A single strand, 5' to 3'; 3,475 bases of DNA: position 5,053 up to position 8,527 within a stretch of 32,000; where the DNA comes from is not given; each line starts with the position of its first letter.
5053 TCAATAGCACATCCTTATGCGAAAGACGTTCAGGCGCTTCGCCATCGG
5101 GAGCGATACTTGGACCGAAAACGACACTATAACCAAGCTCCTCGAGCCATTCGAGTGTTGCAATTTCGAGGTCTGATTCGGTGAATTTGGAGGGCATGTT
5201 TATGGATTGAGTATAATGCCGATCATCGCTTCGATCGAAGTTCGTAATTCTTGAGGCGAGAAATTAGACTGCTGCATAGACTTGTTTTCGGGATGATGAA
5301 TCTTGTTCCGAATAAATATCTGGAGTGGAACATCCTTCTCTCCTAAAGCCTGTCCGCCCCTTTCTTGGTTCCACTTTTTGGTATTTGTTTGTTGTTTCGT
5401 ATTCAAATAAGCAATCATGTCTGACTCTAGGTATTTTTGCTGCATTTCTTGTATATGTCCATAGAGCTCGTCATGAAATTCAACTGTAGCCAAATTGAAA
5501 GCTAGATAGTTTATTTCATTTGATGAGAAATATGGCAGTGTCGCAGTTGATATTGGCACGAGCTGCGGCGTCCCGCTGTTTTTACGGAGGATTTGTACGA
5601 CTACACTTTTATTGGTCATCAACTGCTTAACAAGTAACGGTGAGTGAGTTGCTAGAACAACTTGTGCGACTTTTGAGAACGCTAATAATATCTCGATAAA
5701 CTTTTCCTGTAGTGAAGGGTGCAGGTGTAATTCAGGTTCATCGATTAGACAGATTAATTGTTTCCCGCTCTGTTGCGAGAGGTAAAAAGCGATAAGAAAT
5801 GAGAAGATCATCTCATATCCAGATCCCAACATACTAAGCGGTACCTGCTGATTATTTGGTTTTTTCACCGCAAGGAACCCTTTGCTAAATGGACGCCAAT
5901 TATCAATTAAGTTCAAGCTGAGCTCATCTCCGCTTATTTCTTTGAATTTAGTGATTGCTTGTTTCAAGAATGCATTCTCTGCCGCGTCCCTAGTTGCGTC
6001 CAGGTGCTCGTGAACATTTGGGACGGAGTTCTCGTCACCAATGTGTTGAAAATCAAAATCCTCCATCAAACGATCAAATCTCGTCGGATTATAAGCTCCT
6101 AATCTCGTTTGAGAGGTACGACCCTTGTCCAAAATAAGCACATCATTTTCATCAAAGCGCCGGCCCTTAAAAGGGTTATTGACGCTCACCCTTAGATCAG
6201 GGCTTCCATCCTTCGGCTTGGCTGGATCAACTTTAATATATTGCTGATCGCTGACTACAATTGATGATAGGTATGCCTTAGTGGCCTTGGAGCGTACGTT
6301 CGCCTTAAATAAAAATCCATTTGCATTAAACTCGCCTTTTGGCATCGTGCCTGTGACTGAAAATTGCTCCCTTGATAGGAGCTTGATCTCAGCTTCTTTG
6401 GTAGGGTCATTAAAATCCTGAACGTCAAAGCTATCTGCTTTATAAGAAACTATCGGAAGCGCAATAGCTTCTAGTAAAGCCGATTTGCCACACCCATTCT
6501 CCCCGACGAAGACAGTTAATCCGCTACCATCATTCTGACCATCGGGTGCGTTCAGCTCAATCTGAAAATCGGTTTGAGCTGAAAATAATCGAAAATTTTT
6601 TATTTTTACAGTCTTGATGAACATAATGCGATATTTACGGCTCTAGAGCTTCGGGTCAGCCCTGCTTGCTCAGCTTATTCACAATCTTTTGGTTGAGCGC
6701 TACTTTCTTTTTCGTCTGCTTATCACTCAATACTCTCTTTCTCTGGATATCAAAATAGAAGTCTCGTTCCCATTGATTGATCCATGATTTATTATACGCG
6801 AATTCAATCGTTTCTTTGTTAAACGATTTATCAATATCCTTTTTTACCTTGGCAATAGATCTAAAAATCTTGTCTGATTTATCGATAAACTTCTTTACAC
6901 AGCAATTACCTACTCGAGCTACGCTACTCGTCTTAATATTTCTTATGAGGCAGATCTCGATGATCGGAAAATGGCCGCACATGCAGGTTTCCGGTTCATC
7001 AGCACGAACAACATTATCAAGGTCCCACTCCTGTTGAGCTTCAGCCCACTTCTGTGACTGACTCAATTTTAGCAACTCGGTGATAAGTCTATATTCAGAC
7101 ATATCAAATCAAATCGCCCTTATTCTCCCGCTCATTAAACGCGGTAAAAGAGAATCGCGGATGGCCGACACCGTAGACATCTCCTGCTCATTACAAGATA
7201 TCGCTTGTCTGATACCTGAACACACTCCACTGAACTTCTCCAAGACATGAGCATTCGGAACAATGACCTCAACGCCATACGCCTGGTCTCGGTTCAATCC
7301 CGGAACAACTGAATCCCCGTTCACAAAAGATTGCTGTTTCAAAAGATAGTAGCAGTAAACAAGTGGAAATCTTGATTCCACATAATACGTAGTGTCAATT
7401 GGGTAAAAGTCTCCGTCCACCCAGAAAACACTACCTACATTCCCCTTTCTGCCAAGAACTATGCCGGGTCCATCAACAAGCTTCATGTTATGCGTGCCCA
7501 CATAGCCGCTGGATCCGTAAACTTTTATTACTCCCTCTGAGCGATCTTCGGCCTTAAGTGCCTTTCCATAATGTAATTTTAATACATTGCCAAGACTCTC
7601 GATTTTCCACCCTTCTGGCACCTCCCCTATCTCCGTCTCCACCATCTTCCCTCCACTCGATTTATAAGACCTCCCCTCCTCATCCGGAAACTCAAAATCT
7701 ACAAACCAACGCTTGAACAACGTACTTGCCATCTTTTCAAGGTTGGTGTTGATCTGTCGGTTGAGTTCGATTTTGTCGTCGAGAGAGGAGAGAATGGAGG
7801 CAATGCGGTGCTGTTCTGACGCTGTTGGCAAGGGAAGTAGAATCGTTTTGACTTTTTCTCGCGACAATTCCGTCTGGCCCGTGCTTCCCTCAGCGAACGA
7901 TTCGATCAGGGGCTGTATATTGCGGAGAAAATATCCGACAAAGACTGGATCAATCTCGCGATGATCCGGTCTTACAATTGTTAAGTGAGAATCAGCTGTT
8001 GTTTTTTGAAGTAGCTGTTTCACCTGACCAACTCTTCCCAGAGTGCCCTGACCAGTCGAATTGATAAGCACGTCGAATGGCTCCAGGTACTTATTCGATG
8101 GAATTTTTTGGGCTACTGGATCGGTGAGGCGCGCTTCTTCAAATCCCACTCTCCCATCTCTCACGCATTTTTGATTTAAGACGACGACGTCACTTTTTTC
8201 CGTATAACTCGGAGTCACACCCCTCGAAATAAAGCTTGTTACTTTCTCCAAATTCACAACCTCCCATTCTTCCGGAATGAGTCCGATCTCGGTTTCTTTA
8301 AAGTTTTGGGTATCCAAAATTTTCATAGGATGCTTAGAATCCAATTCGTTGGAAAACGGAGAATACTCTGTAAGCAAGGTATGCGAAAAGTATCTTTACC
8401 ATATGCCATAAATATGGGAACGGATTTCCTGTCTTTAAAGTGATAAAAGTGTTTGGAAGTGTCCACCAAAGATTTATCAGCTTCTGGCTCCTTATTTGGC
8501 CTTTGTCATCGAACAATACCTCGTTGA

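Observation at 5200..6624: ABC-type ATPase with a C-terminal RNxxxH (HEPN-like) tail in the PrrC position between hsdS and hsdR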

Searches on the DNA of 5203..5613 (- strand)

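Call 71: search_dna_similar(query=L119:7948-9411:+, collection=ecoli_genomes, mode=distant, max_rows=15)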
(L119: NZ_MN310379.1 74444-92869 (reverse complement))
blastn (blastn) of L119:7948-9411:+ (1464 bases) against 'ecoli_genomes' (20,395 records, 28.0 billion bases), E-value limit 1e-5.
Records with a match: 10; places in all: 10; records where one place covers at least 80% of the query: 0.
Genomes with a match: 10 of 5426; with a place that covers at least 80% of the query: 0. Places per genome that has any: lowest 1, median 1, highest 1. On chromosomes: 10 places; on plasmids: 0.
Best place of each record, by identity: 60-80% 10.
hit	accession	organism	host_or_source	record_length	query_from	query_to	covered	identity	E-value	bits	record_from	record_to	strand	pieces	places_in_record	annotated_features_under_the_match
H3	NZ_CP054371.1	Escherichia coli strain SCU-316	Homo sapiens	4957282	1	1231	67%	69.9%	1e-78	404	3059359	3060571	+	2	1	ATP-dependent nuclease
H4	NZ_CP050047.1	Escherichia coli strain 90-1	broiler chicken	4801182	1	1233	67%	69.1%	4e-71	378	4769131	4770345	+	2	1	ATP-dependent nuclease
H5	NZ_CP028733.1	Escherichia coli strain H2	Homo sapiens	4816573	1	1233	67%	69.1%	4e-71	378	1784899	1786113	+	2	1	ATP-dependent nuclease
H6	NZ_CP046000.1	Escherichia coli strain 1916D18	swine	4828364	1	1233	67%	69.0%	5e-70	374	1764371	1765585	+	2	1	ATP-dependent nuclease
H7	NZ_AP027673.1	Escherichia coli strain PSS-07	Homo sapiens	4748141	1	1233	67%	69.0%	5e-70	374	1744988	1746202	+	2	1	ATP-dependent nuclease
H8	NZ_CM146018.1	Escherichia coli strain XPFI_3_2_complete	Tool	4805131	1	1233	67%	69.0%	5e-70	374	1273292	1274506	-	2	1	ATP-dependent nuclease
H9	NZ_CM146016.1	Escherichia coli strain YJR_complete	Tool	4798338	1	1233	67%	69.0%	5e-70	374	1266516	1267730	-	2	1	ATP-dependent nuclease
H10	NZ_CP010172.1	Escherichia coli strain H8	not applicable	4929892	1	1233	67%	68.6%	1e-64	356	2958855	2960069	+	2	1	ATP-dependent nuclease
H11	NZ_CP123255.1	Escherichia coli strain YZMc17-1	chicken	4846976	1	1233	67%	68.6%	1e-64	356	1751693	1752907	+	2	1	ATP-dependent nuclease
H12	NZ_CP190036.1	Escherichia coli strain EC17CM12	chicken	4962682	1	1233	67%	68.6%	1e-64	356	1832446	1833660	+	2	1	ATP-dependent nuclease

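Call 72: get_annotated_region(hit=H3, flank=8000)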
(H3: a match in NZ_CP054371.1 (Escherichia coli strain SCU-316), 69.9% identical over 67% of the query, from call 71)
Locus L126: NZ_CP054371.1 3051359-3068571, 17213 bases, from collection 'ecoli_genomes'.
description: Escherichia coli strain SCU-316 chromosome, complete genome
organism: Escherichia coli strain SCU-316 (NCBI taxid 562)
replicon: chromosome; assembly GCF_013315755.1
host: Homo sapiens; source: rectal swab from healthy college student; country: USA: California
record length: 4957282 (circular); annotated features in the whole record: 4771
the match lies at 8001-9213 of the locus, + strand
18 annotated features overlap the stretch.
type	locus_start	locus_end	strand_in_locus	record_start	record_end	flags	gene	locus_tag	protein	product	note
CDS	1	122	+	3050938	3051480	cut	yehD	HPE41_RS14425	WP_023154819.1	fimbrial protein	-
CDS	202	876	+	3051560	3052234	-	yehC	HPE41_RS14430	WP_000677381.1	fimbria/pilus periplasmic chaperone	-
CDS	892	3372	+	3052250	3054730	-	yehB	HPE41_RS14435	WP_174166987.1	fimbrial biogenesis outer membrane usher protein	-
CDS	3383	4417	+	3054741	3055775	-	-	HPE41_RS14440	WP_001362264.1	fimbrial protein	-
CDS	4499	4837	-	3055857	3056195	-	rcnB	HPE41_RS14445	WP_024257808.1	Ni(II)/Co(II) efflux transporter accessory subunit RcnB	-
CDS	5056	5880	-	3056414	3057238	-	rcnA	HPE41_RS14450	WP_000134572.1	nickel/cobalt efflux protein RcnA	-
CDS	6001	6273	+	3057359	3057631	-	rcnR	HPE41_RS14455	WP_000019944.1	Ni(II)/Co(II)-binding transcriptional repressor RcnR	-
CDS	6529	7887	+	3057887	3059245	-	-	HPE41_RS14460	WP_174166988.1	integrase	-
CDS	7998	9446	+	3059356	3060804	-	-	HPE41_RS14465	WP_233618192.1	ATP-dependent nuclease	-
CDS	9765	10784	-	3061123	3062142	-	-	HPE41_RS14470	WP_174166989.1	major capsid protein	-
CDS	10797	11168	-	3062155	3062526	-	-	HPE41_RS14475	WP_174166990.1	hypothetical protein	-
CDS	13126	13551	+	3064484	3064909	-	-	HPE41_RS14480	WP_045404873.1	hypothetical protein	-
CDS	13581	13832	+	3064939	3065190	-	-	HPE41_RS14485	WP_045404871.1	hypothetical protein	-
CDS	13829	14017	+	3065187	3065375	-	-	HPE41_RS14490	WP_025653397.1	hypothetical protein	-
CDS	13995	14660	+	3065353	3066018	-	-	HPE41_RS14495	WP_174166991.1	helix-turn-helix domain-containing protein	-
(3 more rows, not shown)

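Call 74: search_dna_similar(query=L126:7998-9446:+, collection=ecoli_genomes, mode=distant, max_rows=40, rows=spread)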
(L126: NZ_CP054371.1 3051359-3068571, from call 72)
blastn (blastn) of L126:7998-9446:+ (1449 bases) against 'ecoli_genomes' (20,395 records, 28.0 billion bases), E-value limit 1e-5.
Records with a match: 10; places in all: 10; records where one place covers at least 80% of the query: 10.
Genomes with a match: 10 of 5426; with a place that covers at least 80% of the query: 10. Places per genome that has any: lowest 1, median 1, highest 1. On chromosomes: 10 places; on plasmids: 0.
Best place of each record, by identity: >=99% 1; 90-95% 9.
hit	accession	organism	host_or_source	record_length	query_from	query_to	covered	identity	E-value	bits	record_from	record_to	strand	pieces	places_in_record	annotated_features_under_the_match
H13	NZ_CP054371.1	Escherichia coli strain SCU-316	Homo sapiens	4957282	1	1449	100%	100.0%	0e+0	2614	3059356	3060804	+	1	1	ATP-dependent nuclease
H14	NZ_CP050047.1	Escherichia coli strain 90-1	broiler chicken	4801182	1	1449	100%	94.7%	0e+0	2267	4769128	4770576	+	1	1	ATP-dependent nuclease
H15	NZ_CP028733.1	Escherichia coli strain H2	Homo sapiens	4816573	1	1449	100%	94.7%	0e+0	2267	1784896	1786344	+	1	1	ATP-dependent nuclease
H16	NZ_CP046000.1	Escherichia coli strain 1916D18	swine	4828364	1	1449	100%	94.6%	0e+0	2262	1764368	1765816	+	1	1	ATP-dependent nuclease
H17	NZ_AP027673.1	Escherichia coli strain PSS-07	Homo sapiens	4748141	1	1449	100%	94.6%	0e+0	2262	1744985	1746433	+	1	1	ATP-dependent nuclease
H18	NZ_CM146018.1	Escherichia coli strain XPFI_3_2_complete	Tool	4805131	1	1449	100%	94.6%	0e+0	2262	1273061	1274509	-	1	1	ATP-dependent nuclease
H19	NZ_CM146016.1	Escherichia coli strain YJR_complete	Tool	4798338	1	1449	100%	94.6%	0e+0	2262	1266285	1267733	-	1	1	ATP-dependent nuclease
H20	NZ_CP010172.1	Escherichia coli strain H8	not applicable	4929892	1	1439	99%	93.1%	0e+0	2150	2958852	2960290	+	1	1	ATP-dependent nuclease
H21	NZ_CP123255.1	Escherichia coli strain YZMc17-1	chicken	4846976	1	1439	99%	93.1%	0e+0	2150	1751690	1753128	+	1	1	ATP-dependent nuclease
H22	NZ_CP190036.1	Escherichia coli strain EC17CM12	chicken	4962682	1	1439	99%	93.1%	0e+0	2150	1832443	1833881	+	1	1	ATP-dependent nuclease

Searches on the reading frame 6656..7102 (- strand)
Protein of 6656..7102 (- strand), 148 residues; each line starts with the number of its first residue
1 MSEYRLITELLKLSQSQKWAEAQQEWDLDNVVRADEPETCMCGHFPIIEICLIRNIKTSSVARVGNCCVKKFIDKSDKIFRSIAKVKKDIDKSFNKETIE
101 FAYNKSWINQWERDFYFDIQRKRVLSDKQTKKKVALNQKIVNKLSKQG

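Call 3: search_protein_families(library=pfam, proteins=[window:6656-7102:-], max_evalue=0.1)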
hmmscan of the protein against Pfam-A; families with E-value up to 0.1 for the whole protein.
window:6656-7102:- (148 aa): 0 families

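Call 4: search_protein_families(library=padloc, proteins=[window:6656-7102:-], max_evalue=0.1)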
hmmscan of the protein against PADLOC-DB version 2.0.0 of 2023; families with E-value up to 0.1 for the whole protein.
window:6656-7102:- (148 aa): 0 families

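Call 5: search_protein_families(library=ncbifam, proteins=[window:6656-7102:-], max_evalue=0.1)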
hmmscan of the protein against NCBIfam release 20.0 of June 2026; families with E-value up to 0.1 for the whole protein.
window:6656-7102:- (148 aa): 0 families

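Call 8: search_solved_structures(query=window:6656-7102:-, max_evalue=10)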
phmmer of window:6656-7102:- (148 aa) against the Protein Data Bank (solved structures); distinct sequences matched with E-value up to 10: 0.

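Call 11: search_protein_families(library=pfam, proteins=[window:6656-7102:-], max_evalue=10)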
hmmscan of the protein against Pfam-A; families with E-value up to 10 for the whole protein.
window:6656-7102:- (148 aa): 0 families

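Call 31: find_homologous_proteins(query=window:6656-7102:-)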
Query window:6656-7102:- (148 aa): 502 proteins with E <= 0.001 among 513 candidates; the best 120 are listed.
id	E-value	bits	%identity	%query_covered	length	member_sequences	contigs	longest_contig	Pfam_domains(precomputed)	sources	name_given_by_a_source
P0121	3.0e-92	324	100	100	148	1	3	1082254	-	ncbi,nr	ncbi:hypothetical protein IPH19_01125 [Candidatus Uhrbacteria bacterium]|nr:MAG: hypothetical protei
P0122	3.5e-54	200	65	99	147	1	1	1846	-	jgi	jgi:hypothetical protein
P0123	1.6e-53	198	63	99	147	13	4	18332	-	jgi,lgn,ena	jgi:hypothetical protein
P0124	2.4e-53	198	61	99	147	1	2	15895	-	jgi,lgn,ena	-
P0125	3.1e-53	197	63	99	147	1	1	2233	-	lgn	-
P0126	3.7e-53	197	63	99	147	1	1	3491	-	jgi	jgi:hypothetical protein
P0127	5.3e-53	197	61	99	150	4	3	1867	-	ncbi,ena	-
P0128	5.5e-53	196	64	99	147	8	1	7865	-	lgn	-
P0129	3.7e-52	194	61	99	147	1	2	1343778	-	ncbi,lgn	-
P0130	3.9e-52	194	59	97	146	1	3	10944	-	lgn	-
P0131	4.4e-52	194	61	99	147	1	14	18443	-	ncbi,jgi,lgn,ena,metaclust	metaclust:\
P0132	9.3e-52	192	60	99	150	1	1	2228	-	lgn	-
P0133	9.6e-52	192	62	97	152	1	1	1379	-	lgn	-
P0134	1.7e-51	192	57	100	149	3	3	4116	-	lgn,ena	-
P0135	9.1e-51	189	65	88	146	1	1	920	-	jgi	jgi:hypothetical protein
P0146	6.0e-49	183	58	99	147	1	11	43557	-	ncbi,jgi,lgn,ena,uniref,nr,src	ncbi:MAG: hypothetical protein A2675_03230 [Candidatus Yonathbacteria bacterium RIFCSPHIGHO2_01_FULL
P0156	9.2e-48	180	56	99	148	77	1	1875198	-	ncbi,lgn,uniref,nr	ncbi:hypothetical protein [Vibrio diabolicus]|uniref:Uncharacterized protein n=1 Tax=Vibrio diabolic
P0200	1.6e-46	176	52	99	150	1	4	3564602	-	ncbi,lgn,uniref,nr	ncbi:hypothetical protein [Burkholderia ambifaria]|uniref:hypothetical protein n=1 Tax=Burkholderia 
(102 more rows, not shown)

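Call 64: find_encoding_contigs(protein=P0156, flank=6000, max_places=3)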
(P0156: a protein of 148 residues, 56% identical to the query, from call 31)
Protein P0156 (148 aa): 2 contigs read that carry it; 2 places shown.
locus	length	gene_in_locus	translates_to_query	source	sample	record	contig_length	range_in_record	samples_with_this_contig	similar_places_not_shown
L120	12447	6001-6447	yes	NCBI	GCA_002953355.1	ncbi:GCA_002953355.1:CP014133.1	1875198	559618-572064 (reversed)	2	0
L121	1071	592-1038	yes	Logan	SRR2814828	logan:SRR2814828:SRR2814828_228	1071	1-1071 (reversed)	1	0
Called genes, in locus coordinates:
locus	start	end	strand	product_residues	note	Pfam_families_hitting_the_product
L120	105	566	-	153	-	-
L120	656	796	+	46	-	-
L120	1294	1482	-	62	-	-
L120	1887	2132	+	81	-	-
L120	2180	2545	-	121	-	-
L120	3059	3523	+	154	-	-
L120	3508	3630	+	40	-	-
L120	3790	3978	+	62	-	-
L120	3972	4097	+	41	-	-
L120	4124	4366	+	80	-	-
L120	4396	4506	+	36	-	-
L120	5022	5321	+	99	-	-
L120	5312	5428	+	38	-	-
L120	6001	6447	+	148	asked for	-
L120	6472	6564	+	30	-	-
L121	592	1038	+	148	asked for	-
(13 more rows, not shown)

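Call 65: find_encoding_contigs(protein=P0200, flank=6000, max_places=2)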
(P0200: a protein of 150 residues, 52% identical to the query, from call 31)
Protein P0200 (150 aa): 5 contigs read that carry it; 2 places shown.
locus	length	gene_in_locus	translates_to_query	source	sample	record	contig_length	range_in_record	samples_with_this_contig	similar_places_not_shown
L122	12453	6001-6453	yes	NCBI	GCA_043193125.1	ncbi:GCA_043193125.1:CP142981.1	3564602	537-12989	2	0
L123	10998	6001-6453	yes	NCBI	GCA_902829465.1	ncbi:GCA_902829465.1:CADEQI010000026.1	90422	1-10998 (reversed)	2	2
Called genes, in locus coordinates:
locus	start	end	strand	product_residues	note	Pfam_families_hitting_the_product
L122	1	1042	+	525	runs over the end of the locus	PF11638:DnaA_N, PF00308:Bac_DnaA, PF01695:IstB_IS21, PF00004:AAA (weak), PF22688:Hda_lid (weak), PF08299:Bac_DnaA_C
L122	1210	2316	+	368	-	PF00712:DNA_pol3_beta, PF02767:DNA_pol3_beta_2, PF02768:DNA_pol3_beta_3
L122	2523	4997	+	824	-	PF02518:HATPase_c, PF00204:DNA_gyraseB, PF01751:Toprim, PF21249:GyrB_hook (weak), PF18053:GyrB_insert, PF00986:DNA_gyraseB_C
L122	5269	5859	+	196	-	PF00589:Phage_integrase (weak)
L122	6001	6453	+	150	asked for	-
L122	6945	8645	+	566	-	PF19614:DUF6119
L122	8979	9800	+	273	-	-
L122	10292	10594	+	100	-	-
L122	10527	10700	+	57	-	PF20137:BubE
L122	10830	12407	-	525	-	PF13007:LZ_Tnp_IS66, PF13005:zf-IS66, PF03050:DDE_Tnp_IS66, PF13817:DDE_Tnp_IS66_C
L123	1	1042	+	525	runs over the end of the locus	PF11638:DnaA_N, PF00308:Bac_DnaA, PF01695:IstB_IS21, PF00004:AAA (weak), PF22688:Hda_lid (weak), PF08299:Bac_DnaA_C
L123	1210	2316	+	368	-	PF00712:DNA_pol3_beta, PF02767:DNA_pol3_beta_2, PF02768:DNA_pol3_beta_3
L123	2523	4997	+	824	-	PF02518:HATPase_c, PF00204:DNA_gyraseB, PF01751:Toprim, PF21249:GyrB_hook (weak), PF18053:GyrB_insert, PF00986:DNA_gyraseB_C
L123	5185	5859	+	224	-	PF00589:Phage_integrase (weak)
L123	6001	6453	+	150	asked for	-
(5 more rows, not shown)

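Call 66: find_encoding_contigs(protein=P0146, flank=6000, max_places=2)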
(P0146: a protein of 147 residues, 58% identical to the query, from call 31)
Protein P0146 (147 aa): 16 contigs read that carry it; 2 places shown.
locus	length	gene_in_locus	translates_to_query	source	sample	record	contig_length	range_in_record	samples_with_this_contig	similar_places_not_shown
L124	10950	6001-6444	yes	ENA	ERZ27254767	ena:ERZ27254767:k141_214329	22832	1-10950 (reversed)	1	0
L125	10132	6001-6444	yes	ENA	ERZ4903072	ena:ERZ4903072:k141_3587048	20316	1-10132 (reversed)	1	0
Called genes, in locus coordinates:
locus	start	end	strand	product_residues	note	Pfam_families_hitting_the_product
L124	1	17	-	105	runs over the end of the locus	-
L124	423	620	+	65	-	-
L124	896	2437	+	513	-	PF12161:HsdM_N, PF02384:N6_Mtase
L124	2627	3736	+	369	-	PF13784:Fic_N, PF02661:Fic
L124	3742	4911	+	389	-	PF01420:Methylase_S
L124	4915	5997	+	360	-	PF14082:SduA_C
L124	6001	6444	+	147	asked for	-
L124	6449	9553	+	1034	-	PF04313:HSDR_N, PF00270:DEAD (faint), PF04851:ResIII, PF18766:SWI2_SNF2, PF22679:T1R_D3-like, PF11867:T1RH-like_C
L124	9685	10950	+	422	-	?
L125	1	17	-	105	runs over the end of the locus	-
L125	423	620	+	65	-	-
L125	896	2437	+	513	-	PF12161:HsdM_N, PF02384:N6_Mtase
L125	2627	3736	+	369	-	PF13784:Fic_N, PF02661:Fic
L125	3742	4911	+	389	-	PF01420:Methylase_S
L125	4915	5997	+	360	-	PF14082:SduA_C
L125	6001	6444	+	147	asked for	-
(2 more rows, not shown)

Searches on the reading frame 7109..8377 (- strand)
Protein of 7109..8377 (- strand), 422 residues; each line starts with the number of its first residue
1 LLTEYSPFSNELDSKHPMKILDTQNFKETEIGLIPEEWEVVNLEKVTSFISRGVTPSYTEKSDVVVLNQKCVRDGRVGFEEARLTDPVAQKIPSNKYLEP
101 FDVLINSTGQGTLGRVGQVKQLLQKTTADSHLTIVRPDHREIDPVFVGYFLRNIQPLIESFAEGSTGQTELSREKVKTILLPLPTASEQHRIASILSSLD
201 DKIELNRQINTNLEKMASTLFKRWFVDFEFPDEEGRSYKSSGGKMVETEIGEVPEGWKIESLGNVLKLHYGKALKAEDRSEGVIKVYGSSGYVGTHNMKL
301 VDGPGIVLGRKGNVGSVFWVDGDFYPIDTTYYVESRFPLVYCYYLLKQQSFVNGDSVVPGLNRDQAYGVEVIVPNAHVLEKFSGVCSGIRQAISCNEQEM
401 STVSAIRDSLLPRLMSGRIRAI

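Call 3: search_protein_families(library=pfam, proteins=[window:7109-8377:-], max_evalue=0.1)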
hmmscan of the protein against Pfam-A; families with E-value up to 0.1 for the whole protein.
window:7109-8377:- (422 aa): 1 family
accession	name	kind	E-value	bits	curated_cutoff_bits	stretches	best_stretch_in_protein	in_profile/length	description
PF01420.25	Methylase_S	-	2.9e-24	86.6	22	2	35-215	1-168/168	Type I restriction modification DNA specificity domain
